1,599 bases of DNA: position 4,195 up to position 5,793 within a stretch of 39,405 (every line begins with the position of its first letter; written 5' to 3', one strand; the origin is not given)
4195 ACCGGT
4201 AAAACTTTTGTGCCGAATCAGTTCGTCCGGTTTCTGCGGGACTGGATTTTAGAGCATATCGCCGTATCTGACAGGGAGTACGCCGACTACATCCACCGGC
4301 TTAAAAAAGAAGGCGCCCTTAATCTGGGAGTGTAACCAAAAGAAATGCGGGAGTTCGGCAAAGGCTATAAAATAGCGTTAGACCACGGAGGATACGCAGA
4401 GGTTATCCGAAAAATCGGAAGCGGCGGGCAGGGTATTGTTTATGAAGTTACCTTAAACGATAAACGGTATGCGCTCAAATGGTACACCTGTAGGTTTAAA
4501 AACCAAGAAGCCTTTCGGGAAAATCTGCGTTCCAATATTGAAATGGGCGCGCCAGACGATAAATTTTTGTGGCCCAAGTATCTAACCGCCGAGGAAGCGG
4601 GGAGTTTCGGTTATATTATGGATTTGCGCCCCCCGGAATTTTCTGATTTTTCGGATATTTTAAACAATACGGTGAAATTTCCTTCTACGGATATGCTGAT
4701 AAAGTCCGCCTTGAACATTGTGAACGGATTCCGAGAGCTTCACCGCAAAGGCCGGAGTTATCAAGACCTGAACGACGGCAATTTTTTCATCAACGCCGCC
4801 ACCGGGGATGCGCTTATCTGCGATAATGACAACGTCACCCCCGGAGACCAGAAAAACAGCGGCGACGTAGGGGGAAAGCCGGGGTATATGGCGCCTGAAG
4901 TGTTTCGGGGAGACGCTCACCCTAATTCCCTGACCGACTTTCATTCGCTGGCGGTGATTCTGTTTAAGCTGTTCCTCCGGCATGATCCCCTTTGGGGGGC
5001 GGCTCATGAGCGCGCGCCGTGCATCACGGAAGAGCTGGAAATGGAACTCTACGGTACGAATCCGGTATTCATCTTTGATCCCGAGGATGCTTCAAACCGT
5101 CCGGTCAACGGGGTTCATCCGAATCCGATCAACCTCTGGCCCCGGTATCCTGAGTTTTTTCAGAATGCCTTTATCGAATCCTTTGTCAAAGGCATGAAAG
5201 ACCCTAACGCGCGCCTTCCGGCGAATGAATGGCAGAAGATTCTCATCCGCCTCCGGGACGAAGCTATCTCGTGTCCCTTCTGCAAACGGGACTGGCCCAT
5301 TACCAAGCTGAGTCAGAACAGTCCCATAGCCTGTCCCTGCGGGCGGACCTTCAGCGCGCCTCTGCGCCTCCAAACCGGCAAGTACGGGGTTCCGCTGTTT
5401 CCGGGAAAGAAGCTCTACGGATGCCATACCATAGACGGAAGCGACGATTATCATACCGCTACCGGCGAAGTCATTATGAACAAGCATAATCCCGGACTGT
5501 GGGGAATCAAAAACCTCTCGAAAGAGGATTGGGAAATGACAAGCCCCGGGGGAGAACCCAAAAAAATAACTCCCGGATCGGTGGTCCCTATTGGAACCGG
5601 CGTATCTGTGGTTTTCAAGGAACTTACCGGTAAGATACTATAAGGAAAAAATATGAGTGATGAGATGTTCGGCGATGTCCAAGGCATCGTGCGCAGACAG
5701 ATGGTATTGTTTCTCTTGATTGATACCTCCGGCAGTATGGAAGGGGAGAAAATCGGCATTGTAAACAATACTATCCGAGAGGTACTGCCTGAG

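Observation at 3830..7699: Hemerythrin-led five-gene TerY-P-type phosphorylation module (hemerythrin, Ser/Thr kinase, vWA, PP2C, Cys-rich Zn protein)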

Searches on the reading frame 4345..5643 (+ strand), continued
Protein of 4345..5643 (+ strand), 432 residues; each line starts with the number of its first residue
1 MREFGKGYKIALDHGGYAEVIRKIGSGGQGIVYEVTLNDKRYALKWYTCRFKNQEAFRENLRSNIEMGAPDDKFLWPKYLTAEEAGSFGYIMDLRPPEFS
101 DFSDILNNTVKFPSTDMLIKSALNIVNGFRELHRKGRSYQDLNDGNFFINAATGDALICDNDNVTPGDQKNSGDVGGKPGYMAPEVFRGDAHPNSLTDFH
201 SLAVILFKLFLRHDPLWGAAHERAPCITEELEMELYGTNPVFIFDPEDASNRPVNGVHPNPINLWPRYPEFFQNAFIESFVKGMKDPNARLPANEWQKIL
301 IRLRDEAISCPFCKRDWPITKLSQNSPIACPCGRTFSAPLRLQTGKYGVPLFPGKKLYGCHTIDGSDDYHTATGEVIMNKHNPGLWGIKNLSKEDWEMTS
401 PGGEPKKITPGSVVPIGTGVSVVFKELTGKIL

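Call 36: search_solved_structures(query=window:4345-5643:+, max_evalue=0.001, show_alignments=1)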
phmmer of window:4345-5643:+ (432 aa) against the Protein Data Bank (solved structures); distinct sequences matched with E-value up to 0.001: 76 (the best 60 are shown).
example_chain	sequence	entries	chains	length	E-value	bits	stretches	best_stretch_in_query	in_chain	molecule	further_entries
8jpb_G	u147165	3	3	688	5.3e-08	35.3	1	20-216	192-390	Beta-adrenergic receptor kinase 1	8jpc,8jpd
5uuu_A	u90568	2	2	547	9.4e-08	34.4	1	20-216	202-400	Beta-adrenergic receptor kinase 1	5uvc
4mk0_A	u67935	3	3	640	1.3e-07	34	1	20-216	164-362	Beta-adrenergic receptor kinase 1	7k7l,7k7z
5he3_A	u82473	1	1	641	1.3e-07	34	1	20-216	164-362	Beta-adrenergic receptor kinase 1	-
5he0_A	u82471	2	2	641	1.3e-07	34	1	20-216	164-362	Beta-adrenergic receptor kinase 1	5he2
5he1_A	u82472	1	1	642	1.3e-07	34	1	20-216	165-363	Beta-adrenergic receptor kinase 1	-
5ukk_A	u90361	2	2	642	1.3e-07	34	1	20-216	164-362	Beta-adrenergic receptor kinase 1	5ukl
3krw_A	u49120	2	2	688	1.5e-07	33.8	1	20-216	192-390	Beta-adrenergic receptor kinase 1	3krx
6c2y_A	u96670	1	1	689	1.5e-07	33.8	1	20-216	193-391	Beta-adrenergic receptor kinase 1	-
3cik_A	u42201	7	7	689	1.5e-07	33.8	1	20-216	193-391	Beta-adrenergic receptor kinase 1 | G-protein coupled receptor kinase 2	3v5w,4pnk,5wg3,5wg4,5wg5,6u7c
1omw_A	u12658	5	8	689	1.5e-07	33.8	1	20-216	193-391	G-protein coupled receptor kinase 2 | Beta-adrenergic receptor kinase 1 | G-protein-coupled receptor kinase 2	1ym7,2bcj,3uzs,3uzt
3psc_A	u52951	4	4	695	1.6e-07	33.7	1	20-216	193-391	Beta-adrenergic receptor kinase 1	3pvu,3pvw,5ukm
7pwd_A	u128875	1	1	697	1.6e-07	33.7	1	20-216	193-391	Beta-adrenergic receptor kinase 1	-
3fme_A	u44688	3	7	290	2e-06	30.1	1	19-237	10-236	Dual specificity mitogen-activated protein kinase kinase 6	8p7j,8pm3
3enm_A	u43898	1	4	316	2.5e-06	29.8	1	19-236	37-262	Dual specificity mitogen-activated protein kinase kinase 6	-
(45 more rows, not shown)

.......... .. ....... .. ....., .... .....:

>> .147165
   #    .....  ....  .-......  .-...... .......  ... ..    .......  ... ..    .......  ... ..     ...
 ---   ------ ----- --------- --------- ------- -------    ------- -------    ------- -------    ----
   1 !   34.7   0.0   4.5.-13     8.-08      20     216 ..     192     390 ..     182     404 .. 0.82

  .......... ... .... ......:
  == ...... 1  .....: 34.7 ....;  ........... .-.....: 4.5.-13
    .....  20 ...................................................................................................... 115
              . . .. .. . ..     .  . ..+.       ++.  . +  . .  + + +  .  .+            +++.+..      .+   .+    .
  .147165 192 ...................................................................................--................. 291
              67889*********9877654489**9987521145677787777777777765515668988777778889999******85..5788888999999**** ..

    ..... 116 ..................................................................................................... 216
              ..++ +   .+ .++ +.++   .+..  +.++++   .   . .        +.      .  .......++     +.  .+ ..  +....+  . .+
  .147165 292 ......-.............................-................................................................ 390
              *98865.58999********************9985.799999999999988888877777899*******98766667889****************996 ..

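Call 42: predict_structure(alignment_id=A1)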
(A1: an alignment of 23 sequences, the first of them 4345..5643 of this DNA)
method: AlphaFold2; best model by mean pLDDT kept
length: 432 residues; sequences in the alignment: 23
mean_pLDDT: 77.7   pTM: 0.82
mean pLDDT of the five models: 77.7, 77.0, 73.4, 69.5, 68.7
residues with pLDDT >= 90: 152; 70-90: 168; 50-70: 51; < 50: 61
segments of 3 or more residues with pLDDT < 50: 172-196, 215-246, 257-259
pLDDT, mean of each block of 10 residues (from residue 1): 88 94 83 94 89 83 87 90 91 91 77 87 92 76 77 88 55 40 29 52 82 50 37 42 48 49 70 82 67 90 88 77 74 86 91 93 89 93 90 95 93 94 91 94
secondary structure, 60 per line:
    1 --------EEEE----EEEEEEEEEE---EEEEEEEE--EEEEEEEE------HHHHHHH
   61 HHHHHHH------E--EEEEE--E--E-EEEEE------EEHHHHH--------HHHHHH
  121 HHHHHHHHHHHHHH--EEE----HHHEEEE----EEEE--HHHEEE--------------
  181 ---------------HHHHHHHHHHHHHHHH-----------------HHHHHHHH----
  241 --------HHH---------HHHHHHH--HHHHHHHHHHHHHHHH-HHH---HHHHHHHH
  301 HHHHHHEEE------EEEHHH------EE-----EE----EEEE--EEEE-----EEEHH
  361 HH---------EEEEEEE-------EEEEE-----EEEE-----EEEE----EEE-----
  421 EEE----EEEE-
elements in order: E9-12 E17-26 E30-37 E40-47 H54-67 E77-81 E89-93 H102-106 H115-134 E137-139 E147-150 E155-158 E164-166 H196-211 H229-236 H261-267 H270-285 H293-306 E307-309 E316-318 E341-344 E347-350 E356-358 H359-362 E372-378 E386-390 E396-399 E405-408 E413-415 E421-423 E428-431

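Call 64: search_protein_families(library=pfam, proteins=[L011:6897-7943:+, L020:11231-12463:+, L011:11254-12276:+, L091:9912-11078:+, L109:5616-6209:+, L041:8973-9725:+, L110:5066-6091:+, L082:6986-7624:+, L084:8909-10192:+, L001:11411-13720:+], max_evalue=0.001)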
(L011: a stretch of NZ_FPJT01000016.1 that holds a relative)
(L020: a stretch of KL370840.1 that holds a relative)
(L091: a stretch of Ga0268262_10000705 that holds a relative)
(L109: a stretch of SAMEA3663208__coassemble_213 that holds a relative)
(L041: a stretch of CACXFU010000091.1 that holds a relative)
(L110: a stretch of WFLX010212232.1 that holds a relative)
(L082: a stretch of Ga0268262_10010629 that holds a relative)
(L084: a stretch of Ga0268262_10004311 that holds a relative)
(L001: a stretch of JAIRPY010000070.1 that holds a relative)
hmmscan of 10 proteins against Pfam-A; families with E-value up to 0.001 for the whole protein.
L011:6897-7943:+ (349 aa): 3 families
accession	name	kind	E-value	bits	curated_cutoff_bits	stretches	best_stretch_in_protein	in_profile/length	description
PF13306.12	LRR_5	-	4.2e-35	120.8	27.7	2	181-274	15-106/127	BspA type Leucine rich repeat region (6 copies)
PF13855.12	LRR_8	-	2.6e-06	27.5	27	0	255-299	11-56/61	Leucine rich repeat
PF13240.11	Zn_Ribbon_1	-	6.5e-06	26.2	25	1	3-24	2-23/23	zinc-ribbon domain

L020:11231-12463:+ (411 aa): 0 families

L011:11254-12276:+ (341 aa): 1 family
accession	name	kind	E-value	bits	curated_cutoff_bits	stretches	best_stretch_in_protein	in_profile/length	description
PF00990.26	GGDEF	-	4.1e-37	127.9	23.8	1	180-333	1-161/161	Diguanylate cyclase, GGDEF domain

L091:9912-11078:+ (389 aa): 2 families
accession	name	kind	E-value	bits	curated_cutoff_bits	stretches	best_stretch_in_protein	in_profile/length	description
PF13540.12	RCC1_2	-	2.5e-47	158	22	5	232-261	1-30/30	Regulator of chromosome condensation (RCC1) repeat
PF25390.1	WD40_RLD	-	7e-26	91.8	150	2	128-299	40-277/363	RCC1-like domain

L109:5616-6209:+ (198 aa): 1 family
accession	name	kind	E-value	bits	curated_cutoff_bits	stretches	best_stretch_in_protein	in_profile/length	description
PF21818.3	DUF6884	-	5.3e-31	108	30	1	4-123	1-122/135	Family of unknown function (DUF6884)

L041:8973-9725:+ (251 aa): 0 families

L110:5066-6091:+ (342 aa): 0 families

L082:6986-7624:+ (213 aa): 0 families

L084:8909-10192:+ (428 aa): 42 families (the best 25 are shown)
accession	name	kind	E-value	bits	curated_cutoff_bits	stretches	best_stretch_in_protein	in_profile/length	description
PF25174.1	Beta-prop_THOC3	-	4.6e-40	137.8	305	2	140-304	93-249/272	THOC3 beta-propeller domain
PF24814.1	WD40_Prp19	-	1.5e-39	136.2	320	2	127-353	42-258/281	Prp19 WD40 domain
PF00400.38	WD40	-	1.6e-38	129.9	27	2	229-252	16-39/39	WD domain, G-beta repeat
PF24817.1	WD40_WDHD1_1st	-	1.3e-32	113.6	109.9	2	255-393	114-259/291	WDHD1 first WD40 domain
PF25173.1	Beta-prop_WDR3_1st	-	1.3e-30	106.9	154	3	193-303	2-106/184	WDR3 first beta-propeller domain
PF25391.1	WD40_Gbeta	-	2.4e-30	106.2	150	3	248-384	166-298/340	G protein beta WD-40 repeat protein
PF25175.1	Beta-prop_WDR5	-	3.3e-30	105.8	250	2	140-307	57-218/296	WDR5 beta-propeller domain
PF24796.1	WDR55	-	3.4e-25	89.1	200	2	226-394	9-175/296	WDR55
PF24807.1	WD40_CDC20-Fz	-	3.4e-24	86.1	200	2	124-280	40-188/292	CDC20/Fizzy WD40 domain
PF23414.1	Beta-prop_EML_2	-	7.5e-24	84.9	90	2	141-300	4-156/266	Echinoderm microtubule-associated protein second beta-propeller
PF24780.1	WD40_MABP1-WDR62_1st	-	5.9e-23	82.1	496.3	2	227-344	41-155/328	MABP1/WDR62 first WD40 domain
PF25168.1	Beta-prop_WDR36-Utp21_2nd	-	6.6e-23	82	84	3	212-305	231-317/335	WDR36/Utp21 second beta-propeller domain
PF23409.1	Beta-prop_EML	-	4.8e-21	75.9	88.2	2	136-255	64-186/267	Echinoderm microtubule-associated protein first beta-propeller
PF24105.1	Beta-prop_CAF1B_HIR1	-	4.9e-19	69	80.5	1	203-353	46-212/383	CAF1B/HIR1 beta-propeller domain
PF25171.1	Beta-prop_WDR36-Utp21_1st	-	5e-19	69.2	80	2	148-291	122-258/266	WDR36/Utp21 first beta-propeller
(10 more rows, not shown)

L001:11411-13720:+ (770 aa): 3 families
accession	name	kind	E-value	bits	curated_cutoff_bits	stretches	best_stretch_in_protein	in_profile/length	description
PF02518.31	HATPase_c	-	1.4e-29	103.2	26.4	1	511-626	1-109/111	Histidine kinase-, DNA gyrase B-, and HSP90-like ATPase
PF00072.30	Response_reg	-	2e-27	96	30.2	1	652-763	1-110/111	Response regulator receiver domain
PF00512.31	HisKA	-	4.2e-17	62.4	26.9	1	399-463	1-65/66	His Kinase A (phospho-acceptor) domain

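Call 84: find_related_loci(query=A1, collection=viral_contigs, flank=6000)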
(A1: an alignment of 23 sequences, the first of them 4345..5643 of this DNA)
Query A1 (432 aa) in viral_contigs; peptide patterns used: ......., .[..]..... (x = any residue, [..] = any of these).
58 stretches matched a pattern; 9 encode a relative of the query (tblastn E <= 1e-3); 9 distinct loci.
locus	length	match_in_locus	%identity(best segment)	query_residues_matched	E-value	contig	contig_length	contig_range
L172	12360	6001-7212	40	9-424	2e-96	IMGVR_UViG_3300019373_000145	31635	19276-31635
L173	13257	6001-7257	41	1-432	5e-95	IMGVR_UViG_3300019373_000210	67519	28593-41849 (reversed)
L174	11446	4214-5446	48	2-414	7e-116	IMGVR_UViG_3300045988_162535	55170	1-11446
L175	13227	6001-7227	39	1-422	2e-90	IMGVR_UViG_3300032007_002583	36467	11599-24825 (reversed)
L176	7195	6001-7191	40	1-410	2e-88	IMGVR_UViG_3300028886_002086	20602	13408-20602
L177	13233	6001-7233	38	7-420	1e-86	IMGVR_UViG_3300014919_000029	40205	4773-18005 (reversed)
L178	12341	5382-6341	42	101-424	6e-81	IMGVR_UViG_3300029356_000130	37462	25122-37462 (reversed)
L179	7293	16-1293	33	1-432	5e-76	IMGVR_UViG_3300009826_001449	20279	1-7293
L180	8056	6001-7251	42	3-425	9e-96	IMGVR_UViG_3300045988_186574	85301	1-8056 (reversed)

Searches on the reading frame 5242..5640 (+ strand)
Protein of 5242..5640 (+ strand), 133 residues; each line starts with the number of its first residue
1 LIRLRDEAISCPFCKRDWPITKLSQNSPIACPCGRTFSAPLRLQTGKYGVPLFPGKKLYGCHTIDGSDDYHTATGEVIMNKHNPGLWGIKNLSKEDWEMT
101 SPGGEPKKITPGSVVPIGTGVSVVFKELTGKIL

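Call 46: search_protein_families(library=pfam, proteins=[window:5242-5640:+], max_evalue=10)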
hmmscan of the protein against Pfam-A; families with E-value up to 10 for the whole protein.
window:5242-5640:+ (133 aa): 1 family
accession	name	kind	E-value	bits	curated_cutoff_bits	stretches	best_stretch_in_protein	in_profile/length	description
PF13913.12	zf-C2HC_2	-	0.21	11.8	27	1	33-44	8-18/25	zinc-finger of a C2HC-type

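Call 52: predict_structure(alignment_id=A2)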
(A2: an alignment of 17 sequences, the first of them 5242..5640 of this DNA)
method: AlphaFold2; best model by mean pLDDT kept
length: 133 residues; sequences in the alignment: 17
mean_pLDDT: 88.4   pTM: 0.83
mean pLDDT of the five models: 88.4, 83.3, 78.4, 76.8, 58.4
residues with pLDDT >= 90: 65; 70-90: 66; 50-70: 2; < 50: 0
segments of 3 or more residues with pLDDT < 50: none
pLDDT, mean of each block of 10 residues (from residue 1): 79 85 77 88 86 92 85 93 90 95 92 94 91 93
secondary structure, 60 per line:
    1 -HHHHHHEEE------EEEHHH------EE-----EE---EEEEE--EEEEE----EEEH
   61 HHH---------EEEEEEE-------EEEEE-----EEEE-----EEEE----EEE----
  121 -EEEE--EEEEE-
elements in order: H2-7 E8-10 E17-19 E41-45 E48-52 E57-59 H60-63 E73-79 E87-91 E97-100 E106-109 E114-116 E122-125 E128-132

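Call 55: fold_search(model_id=the predicted structure, library=pdb)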
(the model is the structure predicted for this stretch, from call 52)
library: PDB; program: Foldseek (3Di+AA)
matches with E <= 10: 480; with E <= 0.001: 0
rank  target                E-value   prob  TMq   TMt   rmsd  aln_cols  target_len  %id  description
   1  5w7w_A                1.3e-03  1.00  0.55  0.68   3.3       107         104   20  Crystal Structure of FHA domain of human APLF (released 2018-05-02)
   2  5e50_A                3.2e-03  1.00  0.53  0.63   3.4       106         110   19  APLF/XRCC4 complex (released 2015-11-18)
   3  5w7w_T                5.1e-03  1.00  0.52  0.64   3.4       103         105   18  Crystal Structure of FHA domain of human APLF (released 2018-05-02)
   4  5w7x_A                5.4e-03  1.00  0.53  0.67   3.3       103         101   18  Crystal Structure of FHA domain of human APLF in complex with XRCC1 bisphospho peptide (released 2018-05-02)
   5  5w7y_A                8.2e-03  1.00  0.53  0.65   3.3       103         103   18  Crystal Structure of FHA domain of human APLF in complex with XRCC1 monophosphorylated mutated peptide (released 2018-05-02)
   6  4ejq_C                8.7e-03  1.00  0.43  0.39   9.1       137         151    9  Crystal structure of KIF1A C-CC1-FHA (released 2012-10-03)
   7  5w7x_B                1.2e-02  1.00  0.52  0.65   3.3       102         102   19  Crystal Structure of FHA domain of human APLF in complex with XRCC1 bisphospho peptide (released 2018-05-02)
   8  5yyz_A                2.0e-02  1.00  0.47  0.59   5.2       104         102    8  Crystal structure of the MEK1 FHA domain in complex with the HOP1 pThr318 peptide. (released 2018-10-17)
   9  4egx_D                2.5e-02  1.00  0.45  0.36   8.9       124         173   11  Crystal structure of KIF1A CC1-FHA tandem (released 2012-10-03)
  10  4egx_C                3.0e-02  1.00  0.46  0.37   8.0       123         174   10  Crystal structure of KIF1A CC1-FHA tandem (released 2012-10-03)
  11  1yjm_C                3.4e-02  1.00  0.46  0.57   4.9       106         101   16  Crystal structure of the FHA domain of mouse polynucleotide kinase in complex with an XRCC4-derived phosphopeptide. (released 2005-03-15)
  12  3unm_B                4.9e-02  0.99  0.45  0.54   5.0       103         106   16  Crystal Structure of The Human MDC1 FHA Domain (released 2012-01-25)
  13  1ujx_MODEL_1_A        5.1e-02  0.99  0.46  0.50   4.2       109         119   15  The forkhead associated (FHA) domain like structure from mouse polynucleotide kinase 3'-phosphatase (released 2004-02-12)
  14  3un0_A                5.4e-02  0.99  0.47  0.55   4.9       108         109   16  Crystal Structure of MDC1 FHA Domain (released 2011-12-28)
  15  1uht_MODEL_1_A        6.0e-02  0.99  0.46  0.51   4.5       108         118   20  Solution Structure of The FHA Domain of Arabidopsis thaliana Hypothetical Protein (released 2004-01-10)
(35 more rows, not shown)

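Call 66: search_solved_structures(query=A2, max_evalue=10, show_alignments=2)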
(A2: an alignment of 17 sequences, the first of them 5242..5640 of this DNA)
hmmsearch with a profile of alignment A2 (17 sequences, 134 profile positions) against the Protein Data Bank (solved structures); distinct sequences matched with E-value up to 10: 5.
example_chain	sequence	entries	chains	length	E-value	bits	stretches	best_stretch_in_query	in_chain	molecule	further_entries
2jn4_A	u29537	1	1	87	0.18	15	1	53-102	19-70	Hypothetical protein fixU, nifT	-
5k2m_E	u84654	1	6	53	0.62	13.2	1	8-36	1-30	Probable lysine biosynthesis protein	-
1un6_B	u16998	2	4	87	0.75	13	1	16-64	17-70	TRANSCRIPTION FACTOR IIIA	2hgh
2j7j_A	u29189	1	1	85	0.83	12.8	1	16-64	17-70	TRANSCRIPTION FACTOR IIIA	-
4ybv_A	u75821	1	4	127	1.4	12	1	55-101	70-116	Uncharacterized protein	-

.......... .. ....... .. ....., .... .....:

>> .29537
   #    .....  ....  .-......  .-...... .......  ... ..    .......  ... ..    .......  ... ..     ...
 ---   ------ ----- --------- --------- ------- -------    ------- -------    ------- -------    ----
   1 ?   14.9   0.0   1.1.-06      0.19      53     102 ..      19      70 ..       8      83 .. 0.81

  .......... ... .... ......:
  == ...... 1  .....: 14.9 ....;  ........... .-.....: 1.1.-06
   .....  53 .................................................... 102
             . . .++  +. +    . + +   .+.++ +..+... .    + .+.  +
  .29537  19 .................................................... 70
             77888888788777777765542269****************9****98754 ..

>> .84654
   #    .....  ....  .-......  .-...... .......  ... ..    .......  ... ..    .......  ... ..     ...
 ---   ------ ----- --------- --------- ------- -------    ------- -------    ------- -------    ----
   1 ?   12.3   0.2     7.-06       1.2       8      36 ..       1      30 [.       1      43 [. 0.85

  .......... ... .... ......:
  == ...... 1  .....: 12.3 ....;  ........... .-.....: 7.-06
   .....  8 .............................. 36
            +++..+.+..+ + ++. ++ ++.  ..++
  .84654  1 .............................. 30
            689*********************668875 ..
